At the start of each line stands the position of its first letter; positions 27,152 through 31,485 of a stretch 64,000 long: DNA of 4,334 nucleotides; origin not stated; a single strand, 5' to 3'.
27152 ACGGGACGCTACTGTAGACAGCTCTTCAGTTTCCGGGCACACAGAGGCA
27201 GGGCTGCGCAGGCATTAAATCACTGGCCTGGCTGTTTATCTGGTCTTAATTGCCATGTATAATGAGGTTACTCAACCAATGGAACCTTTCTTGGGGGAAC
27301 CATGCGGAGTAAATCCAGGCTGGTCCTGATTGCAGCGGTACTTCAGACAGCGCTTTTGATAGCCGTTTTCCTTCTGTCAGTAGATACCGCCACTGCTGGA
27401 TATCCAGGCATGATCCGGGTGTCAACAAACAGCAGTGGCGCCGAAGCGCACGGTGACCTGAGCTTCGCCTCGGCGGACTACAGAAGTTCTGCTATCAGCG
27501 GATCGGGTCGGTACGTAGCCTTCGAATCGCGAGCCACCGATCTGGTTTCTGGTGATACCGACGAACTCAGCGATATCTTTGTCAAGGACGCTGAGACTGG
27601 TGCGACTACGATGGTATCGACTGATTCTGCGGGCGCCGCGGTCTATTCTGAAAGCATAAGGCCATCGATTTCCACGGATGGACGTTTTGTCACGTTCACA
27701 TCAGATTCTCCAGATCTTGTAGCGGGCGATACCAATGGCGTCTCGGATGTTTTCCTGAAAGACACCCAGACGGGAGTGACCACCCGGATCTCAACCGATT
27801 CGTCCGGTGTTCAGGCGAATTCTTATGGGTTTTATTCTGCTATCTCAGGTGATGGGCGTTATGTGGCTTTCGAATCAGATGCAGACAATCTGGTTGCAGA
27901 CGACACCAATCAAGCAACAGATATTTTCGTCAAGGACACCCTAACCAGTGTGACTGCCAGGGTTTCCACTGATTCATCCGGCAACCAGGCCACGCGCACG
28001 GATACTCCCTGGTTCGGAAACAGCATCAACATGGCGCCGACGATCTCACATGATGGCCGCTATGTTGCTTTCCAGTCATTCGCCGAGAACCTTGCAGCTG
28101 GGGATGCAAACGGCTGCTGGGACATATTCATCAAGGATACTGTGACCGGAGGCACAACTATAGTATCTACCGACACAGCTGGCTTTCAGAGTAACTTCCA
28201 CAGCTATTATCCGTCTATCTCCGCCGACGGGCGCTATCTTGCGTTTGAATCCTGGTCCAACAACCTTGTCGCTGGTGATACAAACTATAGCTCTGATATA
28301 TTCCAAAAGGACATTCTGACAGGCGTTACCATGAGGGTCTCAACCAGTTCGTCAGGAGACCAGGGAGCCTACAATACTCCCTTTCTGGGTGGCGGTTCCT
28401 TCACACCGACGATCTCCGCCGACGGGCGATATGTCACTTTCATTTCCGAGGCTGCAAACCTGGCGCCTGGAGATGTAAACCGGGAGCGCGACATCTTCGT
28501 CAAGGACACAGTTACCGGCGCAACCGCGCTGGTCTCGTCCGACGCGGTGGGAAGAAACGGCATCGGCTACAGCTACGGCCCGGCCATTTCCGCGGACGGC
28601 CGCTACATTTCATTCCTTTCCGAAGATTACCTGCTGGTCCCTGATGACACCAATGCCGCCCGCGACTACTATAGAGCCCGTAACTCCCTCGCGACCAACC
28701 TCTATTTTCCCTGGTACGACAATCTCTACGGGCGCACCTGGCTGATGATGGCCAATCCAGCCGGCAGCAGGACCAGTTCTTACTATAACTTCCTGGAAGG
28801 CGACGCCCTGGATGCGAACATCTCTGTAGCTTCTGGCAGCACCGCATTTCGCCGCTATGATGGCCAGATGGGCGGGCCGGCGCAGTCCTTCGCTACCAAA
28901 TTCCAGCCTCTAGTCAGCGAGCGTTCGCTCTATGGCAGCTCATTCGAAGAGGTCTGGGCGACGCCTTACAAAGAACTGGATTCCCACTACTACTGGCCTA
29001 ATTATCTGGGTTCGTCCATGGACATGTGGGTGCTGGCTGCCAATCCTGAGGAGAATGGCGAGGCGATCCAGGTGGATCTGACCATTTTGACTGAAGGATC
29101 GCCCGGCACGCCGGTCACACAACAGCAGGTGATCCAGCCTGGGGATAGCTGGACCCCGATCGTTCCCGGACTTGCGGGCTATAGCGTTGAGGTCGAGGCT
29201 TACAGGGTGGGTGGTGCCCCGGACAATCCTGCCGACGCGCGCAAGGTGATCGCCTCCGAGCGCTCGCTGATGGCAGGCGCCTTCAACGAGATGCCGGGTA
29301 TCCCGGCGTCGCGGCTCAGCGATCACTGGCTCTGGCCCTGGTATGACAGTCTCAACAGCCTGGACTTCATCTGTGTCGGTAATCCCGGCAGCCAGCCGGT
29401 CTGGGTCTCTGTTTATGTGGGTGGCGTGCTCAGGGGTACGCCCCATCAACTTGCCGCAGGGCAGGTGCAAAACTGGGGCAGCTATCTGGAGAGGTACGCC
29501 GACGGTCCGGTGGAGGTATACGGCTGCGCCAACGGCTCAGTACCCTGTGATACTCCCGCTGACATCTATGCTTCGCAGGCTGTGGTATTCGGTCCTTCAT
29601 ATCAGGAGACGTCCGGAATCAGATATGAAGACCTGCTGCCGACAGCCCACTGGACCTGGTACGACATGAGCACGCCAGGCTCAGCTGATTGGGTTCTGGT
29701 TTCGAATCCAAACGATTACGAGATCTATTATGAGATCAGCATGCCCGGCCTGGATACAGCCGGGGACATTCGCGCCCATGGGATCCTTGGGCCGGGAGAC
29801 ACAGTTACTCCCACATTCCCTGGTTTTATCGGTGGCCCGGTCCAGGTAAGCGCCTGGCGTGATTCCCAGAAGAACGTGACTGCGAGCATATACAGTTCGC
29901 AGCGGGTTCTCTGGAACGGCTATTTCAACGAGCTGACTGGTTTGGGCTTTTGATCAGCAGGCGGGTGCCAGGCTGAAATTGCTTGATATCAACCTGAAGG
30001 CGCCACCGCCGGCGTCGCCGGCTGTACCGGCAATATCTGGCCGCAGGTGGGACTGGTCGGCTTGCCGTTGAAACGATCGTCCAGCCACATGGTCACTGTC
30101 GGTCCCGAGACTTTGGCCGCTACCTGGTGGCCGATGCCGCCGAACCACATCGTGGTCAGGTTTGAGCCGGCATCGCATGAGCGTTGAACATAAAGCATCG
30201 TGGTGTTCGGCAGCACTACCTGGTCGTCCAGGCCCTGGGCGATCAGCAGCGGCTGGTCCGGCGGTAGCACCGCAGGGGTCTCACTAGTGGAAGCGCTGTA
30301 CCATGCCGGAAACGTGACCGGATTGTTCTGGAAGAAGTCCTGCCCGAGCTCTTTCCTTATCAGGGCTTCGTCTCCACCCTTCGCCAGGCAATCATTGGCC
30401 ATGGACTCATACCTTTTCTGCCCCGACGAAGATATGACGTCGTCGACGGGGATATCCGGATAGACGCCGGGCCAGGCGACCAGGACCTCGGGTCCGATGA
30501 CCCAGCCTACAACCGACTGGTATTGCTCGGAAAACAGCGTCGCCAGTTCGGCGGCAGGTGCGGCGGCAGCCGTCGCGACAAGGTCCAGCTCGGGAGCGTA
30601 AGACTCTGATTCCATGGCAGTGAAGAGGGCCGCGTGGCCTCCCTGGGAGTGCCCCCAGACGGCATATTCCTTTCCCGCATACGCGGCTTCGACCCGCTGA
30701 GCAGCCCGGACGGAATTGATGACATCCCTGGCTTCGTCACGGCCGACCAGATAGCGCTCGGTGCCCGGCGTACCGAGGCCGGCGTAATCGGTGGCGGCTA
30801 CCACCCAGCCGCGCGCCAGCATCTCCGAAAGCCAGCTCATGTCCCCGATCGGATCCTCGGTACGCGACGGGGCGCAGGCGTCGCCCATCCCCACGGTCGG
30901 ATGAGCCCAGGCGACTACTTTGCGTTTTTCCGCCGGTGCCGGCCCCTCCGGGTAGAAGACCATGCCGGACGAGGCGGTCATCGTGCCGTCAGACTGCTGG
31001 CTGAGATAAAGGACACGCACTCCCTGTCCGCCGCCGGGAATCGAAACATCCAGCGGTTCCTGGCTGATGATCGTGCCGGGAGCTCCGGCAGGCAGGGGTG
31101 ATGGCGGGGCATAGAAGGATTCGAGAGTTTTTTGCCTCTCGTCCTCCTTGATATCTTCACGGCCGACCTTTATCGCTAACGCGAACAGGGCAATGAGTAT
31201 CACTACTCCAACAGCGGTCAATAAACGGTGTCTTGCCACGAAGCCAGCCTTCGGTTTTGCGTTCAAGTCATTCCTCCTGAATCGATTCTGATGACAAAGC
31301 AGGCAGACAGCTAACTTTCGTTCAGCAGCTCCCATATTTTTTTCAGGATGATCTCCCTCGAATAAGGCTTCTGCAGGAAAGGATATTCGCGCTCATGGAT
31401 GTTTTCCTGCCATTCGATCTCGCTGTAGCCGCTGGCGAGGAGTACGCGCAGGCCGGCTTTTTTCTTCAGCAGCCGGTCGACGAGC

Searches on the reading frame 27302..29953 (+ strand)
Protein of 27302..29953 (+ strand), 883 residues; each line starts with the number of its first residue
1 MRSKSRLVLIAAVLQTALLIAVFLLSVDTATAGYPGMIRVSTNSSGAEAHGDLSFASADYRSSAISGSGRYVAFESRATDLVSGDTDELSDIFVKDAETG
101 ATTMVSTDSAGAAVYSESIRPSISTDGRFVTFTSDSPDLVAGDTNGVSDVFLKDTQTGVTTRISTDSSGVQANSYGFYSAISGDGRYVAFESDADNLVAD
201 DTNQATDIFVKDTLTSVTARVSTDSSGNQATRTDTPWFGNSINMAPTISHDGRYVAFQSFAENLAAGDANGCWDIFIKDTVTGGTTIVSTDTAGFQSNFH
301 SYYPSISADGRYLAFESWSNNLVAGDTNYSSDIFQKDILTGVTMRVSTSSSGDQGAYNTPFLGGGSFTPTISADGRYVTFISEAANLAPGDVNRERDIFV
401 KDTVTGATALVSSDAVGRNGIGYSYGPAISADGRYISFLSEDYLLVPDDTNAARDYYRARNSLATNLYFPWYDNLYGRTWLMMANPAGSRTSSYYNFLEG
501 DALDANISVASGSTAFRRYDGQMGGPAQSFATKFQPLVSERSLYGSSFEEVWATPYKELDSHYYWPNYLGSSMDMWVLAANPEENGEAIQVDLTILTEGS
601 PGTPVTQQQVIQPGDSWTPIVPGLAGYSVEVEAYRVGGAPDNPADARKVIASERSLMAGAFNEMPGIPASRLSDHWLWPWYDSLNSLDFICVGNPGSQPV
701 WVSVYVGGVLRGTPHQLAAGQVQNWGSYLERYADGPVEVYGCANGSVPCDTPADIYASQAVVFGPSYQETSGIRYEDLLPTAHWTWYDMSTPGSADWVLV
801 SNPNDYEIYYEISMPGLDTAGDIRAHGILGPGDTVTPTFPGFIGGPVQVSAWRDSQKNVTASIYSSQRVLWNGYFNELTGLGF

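Call 6: search_protein_families(library=pfam, proteins=[window:27302-29953:+])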
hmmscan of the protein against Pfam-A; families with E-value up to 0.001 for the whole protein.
window:27302-29953:+ (883 aa): 2 families
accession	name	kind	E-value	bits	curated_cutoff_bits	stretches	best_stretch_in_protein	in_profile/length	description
PF07676.18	PD40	-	8.1e-19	67.5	20.9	0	239-266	7-31/38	WD40-like Beta Propeller Repeat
PF14781.12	BBS2_N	-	0.0007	19.9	26.3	0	377-411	71-105/107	Ciliary BBSome complex subunit 2, N-terminal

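Call 37: search_protein_families(library=ncbifam, proteins=[window:27302-29950:+])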
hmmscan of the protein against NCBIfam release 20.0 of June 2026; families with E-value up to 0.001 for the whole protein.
window:27302-29950:+ (883 aa): 2 families
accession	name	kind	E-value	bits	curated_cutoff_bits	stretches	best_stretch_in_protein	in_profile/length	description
NF053518.1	DipepPtdsDpp5Prph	equivalog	4.9e-10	38.6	900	0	180-317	201-316/655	dipeptidyl-peptidase Dpp5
TIGR02800.1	propeller_TolB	equivalog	0.00064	18.8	343.15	0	140-318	251-385/418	Tol-Pal system beta propeller repeat protein TolB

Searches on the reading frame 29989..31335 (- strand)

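Call 6: search_protein_families(library=pfam, proteins=[window:29989-31335:-])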
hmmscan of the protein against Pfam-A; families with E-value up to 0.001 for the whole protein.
window:29989-31335:- (448 aa): 4 families
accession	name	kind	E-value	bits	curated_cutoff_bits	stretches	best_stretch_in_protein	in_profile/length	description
PF03583.20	LIP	-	5.1e-28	98.7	23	1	165-427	15-283/286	Secretory lipase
PF00326.27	Peptidase_S9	-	6.8e-09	36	22.6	1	167-244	4-87/213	Prolyl oligopeptidase family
PF12146.15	Hydrolase_4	-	4.6e-07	29.8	27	1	171-321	26-167/239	Serine aminopeptidase, S33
PF12697.13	Abhydrolase_6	-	1.8e-05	25.9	26.3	1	169-346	20-155/217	Alpha/beta hydrolase family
